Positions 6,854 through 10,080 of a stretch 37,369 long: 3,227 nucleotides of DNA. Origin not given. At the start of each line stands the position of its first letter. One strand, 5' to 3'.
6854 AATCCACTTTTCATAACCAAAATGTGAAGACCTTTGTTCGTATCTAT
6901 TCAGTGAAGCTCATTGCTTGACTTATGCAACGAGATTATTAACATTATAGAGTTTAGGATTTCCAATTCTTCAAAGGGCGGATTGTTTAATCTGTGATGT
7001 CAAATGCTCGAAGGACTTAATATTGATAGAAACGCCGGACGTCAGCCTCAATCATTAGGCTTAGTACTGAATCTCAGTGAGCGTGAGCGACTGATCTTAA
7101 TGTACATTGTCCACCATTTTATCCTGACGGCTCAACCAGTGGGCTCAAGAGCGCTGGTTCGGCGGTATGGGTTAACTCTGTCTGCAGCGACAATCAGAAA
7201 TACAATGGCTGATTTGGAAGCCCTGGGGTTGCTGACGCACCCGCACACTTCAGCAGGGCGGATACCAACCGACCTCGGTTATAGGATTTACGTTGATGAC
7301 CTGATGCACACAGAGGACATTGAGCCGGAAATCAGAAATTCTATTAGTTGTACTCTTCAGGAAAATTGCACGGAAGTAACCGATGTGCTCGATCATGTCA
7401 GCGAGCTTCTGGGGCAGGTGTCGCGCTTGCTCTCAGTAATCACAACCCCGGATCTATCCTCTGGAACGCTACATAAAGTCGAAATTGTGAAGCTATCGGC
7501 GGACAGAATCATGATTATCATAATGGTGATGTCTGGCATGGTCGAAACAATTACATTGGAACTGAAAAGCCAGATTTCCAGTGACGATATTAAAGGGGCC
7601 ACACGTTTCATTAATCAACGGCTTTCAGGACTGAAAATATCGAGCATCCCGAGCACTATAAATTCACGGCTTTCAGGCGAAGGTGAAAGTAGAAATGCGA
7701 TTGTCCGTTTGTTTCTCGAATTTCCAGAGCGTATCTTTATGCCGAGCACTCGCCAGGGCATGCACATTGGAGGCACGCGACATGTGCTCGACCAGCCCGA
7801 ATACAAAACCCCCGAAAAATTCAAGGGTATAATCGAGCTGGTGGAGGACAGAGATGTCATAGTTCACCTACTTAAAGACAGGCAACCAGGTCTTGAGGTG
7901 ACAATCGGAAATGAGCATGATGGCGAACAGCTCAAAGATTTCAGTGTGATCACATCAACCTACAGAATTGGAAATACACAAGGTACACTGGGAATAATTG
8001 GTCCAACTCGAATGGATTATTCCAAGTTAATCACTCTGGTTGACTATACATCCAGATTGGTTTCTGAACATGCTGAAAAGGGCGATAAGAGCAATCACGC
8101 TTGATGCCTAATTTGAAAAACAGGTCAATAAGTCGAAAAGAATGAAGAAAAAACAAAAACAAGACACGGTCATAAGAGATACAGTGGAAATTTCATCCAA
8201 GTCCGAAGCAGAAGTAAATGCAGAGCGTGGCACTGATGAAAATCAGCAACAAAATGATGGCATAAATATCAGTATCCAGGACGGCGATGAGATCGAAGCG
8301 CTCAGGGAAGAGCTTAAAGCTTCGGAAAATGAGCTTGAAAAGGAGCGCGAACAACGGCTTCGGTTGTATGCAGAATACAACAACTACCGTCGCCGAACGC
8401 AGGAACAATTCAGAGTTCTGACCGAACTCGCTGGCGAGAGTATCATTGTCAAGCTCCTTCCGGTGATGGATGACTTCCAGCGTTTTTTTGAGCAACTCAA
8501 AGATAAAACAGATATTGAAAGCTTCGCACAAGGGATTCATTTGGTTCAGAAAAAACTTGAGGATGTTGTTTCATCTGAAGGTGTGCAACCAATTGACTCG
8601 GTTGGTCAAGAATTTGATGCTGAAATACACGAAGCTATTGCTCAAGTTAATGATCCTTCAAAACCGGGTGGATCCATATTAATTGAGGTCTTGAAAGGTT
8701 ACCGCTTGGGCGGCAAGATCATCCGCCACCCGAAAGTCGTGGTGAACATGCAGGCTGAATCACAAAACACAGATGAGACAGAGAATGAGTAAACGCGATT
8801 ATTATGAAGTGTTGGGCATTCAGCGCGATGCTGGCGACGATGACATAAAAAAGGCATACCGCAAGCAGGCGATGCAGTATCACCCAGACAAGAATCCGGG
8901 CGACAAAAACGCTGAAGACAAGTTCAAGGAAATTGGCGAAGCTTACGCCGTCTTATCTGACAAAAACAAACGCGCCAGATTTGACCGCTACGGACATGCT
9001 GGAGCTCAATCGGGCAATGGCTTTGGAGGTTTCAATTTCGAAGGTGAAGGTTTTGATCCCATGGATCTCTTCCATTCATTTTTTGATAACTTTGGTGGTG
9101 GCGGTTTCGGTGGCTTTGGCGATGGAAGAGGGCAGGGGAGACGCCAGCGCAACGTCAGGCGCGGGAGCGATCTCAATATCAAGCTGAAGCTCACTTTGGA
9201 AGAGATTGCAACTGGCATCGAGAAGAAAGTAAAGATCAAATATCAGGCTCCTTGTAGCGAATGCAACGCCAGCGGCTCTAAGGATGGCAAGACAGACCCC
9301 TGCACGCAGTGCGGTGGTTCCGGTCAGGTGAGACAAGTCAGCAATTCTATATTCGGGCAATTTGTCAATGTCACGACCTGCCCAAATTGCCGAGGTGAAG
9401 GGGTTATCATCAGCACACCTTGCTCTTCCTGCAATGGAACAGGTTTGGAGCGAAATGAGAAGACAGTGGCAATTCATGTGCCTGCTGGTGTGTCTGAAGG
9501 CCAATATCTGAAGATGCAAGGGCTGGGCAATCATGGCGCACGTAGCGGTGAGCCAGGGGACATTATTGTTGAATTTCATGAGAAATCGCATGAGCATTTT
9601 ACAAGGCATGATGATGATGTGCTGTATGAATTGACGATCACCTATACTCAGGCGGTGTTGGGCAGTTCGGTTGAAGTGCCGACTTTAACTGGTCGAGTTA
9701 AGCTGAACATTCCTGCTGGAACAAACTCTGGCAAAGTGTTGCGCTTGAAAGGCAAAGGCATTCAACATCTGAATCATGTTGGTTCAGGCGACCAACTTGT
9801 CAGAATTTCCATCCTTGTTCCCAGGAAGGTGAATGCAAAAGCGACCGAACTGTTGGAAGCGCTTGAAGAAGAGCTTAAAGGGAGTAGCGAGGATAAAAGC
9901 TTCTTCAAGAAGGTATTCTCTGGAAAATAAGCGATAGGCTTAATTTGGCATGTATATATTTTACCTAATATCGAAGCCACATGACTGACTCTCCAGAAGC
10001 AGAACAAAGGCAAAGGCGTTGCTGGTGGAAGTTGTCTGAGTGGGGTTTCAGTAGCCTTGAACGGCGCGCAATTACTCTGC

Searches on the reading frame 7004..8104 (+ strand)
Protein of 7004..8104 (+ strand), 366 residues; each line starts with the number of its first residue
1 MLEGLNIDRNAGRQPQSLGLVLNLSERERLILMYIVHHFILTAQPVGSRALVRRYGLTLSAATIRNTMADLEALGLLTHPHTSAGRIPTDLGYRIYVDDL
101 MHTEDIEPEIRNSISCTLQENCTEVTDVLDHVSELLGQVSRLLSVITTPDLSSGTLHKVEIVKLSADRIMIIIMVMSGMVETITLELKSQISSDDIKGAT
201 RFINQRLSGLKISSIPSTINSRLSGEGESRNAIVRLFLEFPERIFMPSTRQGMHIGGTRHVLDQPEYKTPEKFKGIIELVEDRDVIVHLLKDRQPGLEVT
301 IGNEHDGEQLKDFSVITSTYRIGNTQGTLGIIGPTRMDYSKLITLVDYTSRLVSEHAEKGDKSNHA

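Call 39: search_protein_families(library=pfam, proteins=[window:7004-8104:+], max_evalue=0.00001)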
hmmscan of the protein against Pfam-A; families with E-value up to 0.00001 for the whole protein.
window:7004-8104:+ (366 aa): 1 family
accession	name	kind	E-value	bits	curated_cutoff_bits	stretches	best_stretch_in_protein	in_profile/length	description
PF01628.27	HrcA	-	1.4e-54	185.7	22.2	1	127-343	2-215/215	HrcA protein C terminal domain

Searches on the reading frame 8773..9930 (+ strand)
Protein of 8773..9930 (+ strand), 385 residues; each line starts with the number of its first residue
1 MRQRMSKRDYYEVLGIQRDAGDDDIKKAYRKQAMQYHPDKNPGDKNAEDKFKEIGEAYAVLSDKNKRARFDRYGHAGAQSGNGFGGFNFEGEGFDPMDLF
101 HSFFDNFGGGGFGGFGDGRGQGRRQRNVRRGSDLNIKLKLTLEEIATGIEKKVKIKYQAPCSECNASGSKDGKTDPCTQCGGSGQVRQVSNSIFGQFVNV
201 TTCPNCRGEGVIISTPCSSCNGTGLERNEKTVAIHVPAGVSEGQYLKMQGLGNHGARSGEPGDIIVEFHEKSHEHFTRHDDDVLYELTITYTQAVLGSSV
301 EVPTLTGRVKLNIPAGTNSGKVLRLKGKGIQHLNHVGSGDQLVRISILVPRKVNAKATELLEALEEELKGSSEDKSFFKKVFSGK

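Call 39: search_protein_families(library=pfam, proteins=[window:8773-9930:+], max_evalue=0.00001)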
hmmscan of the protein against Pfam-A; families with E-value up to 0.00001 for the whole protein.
window:8773-9930:+ (385 aa): 3 families
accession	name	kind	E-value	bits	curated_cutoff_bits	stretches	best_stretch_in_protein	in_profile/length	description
PF01556.23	DnaJ_C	-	4.4e-46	157.1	26.6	1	135-350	2-152/152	DnaJ C terminal domain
PF00226.36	DnaJ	-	1.4e-28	99.2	27.8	1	9-71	1-63/63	DnaJ domain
PF00684.25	DnaJ_CXXCXGXG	-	5.1e-15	55.9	32.7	1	161-224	1-65/65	DnaJ central domain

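Call 60: find_encoding_contigs(protein=window:8773-9930:+, flank=1000, max_places=3)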
Protein window:8773-9930:+ (385 aa): no gene with exactly this product is on record in the collection.
